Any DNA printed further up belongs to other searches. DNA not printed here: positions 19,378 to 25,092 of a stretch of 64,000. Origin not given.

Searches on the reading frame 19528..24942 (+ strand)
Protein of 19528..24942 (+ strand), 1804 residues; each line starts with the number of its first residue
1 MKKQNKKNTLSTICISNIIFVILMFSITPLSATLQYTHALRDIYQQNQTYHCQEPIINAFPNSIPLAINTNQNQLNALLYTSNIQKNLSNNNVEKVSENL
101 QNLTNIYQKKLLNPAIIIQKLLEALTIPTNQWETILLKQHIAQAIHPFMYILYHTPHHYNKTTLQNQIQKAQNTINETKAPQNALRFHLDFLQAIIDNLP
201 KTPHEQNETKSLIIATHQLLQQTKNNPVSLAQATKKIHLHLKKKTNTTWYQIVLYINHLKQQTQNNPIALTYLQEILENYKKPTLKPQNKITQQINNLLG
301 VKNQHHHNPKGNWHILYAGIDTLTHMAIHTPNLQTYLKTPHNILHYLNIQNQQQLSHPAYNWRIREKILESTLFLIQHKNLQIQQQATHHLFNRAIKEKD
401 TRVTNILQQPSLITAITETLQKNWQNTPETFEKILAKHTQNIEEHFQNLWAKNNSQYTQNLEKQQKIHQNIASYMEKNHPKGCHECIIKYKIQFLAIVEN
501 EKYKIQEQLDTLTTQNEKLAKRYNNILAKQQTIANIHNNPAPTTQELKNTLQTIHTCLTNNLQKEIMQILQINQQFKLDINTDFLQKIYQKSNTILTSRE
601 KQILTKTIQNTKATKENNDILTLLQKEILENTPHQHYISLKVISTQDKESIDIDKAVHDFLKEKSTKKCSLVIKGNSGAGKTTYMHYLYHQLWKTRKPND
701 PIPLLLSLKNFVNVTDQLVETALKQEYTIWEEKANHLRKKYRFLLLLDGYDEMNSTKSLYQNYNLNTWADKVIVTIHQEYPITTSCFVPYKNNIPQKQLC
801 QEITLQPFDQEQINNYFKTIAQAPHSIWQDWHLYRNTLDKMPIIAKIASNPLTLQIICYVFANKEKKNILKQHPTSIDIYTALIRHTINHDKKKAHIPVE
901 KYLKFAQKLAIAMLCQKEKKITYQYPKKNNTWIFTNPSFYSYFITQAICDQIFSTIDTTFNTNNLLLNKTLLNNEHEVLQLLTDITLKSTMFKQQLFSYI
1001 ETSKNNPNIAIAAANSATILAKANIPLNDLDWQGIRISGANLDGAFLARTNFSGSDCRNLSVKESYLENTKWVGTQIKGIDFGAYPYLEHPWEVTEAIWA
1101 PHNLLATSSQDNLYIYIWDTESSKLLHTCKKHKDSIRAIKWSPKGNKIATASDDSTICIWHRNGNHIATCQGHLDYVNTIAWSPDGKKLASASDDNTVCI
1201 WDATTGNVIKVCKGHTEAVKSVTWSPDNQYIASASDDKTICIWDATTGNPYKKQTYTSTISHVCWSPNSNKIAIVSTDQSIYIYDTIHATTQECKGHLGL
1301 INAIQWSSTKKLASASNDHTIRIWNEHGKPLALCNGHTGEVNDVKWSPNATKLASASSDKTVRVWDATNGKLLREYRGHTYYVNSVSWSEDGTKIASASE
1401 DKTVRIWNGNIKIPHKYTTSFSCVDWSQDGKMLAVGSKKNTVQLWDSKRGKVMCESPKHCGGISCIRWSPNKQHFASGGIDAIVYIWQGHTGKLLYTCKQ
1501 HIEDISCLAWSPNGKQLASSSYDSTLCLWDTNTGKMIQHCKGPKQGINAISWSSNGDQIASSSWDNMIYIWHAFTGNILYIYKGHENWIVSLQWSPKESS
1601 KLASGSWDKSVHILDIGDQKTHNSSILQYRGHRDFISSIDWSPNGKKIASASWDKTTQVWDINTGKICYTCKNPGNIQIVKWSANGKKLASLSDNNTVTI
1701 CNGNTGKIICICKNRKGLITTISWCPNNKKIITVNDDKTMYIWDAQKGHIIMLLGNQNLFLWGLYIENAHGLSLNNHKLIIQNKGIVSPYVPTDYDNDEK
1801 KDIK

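Call 12: search_protein_families(library=pfam, proteins=[window:19528-24942:+], max_evalue=0.001)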
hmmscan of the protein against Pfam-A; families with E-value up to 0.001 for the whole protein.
window:19528-24942:+ (1804 aa): 46 families (the best 25 are shown)
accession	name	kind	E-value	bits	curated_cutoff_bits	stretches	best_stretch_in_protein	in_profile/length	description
PF25174.1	Beta-prop_THOC3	-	8.7e-134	445.1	305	4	1337-1598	1-266/272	THOC3 beta-propeller domain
PF00400.38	WD40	-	1.2e-123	398.8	27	12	1207-1244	2-39/39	WD domain, G-beta repeat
PF25173.1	Beta-prop_WDR3_1st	-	3.2e-111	369.7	154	5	1107-1251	5-148/184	WDR3 first beta-propeller domain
PF25175.1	Beta-prop_WDR5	-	9e-97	324.4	250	6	1495-1747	3-255/296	WDR5 beta-propeller domain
PF24814.1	WD40_Prp19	-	4.4e-96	321.7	320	6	1461-1735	7-279/281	Prp19 WD40 domain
PF24807.1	WD40_CDC20-Fz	-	4.1e-93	312.3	200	5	1099-1324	59-292/292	CDC20/Fizzy WD40 domain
PF23414.1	Beta-prop_EML_2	-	5.1e-85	285.5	90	6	1102-1254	10-162/266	Echinoderm microtubule-associated protein second beta-propeller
PF24817.1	WD40_WDHD1_1st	-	1.5e-75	254.6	109.9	8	1338-1500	86-262/291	WDHD1 first WD40 domain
PF24105.1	Beta-prop_CAF1B_HIR1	-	7.4e-73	246.1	80.5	8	1169-1251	125-207/383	CAF1B/HIR1 beta-propeller domain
PF25460.1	Beta-prop_Aladin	-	2e-59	201.9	171.1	6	1175-1289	111-225/340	Aladin seven-bladed propeller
PF25168.1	Beta-prop_WDR36-Utp21_2nd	-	2.4e-56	191.9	84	6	1418-1598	112-293/335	WDR36/Utp21 second beta-propeller domain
PF24796.1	WDR55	-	3.8e-56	190.8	200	4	1108-1367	26-293/296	WDR55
PF12894.13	ANAPC4_WD40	-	2.2e-54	182.1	22.9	6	1140-1215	2-79/91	Anaphase-promoting complex subunit 4 WD40 domain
PF25172.1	Beta-prop_WDR3_2nd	-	1.3e-53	182.6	140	5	1203-1408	67-287/293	WDR3 second beta-propeller domain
PF24805.1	EIF3I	-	2.1e-50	172.1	200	7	1131-1230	8-107/324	EIF3I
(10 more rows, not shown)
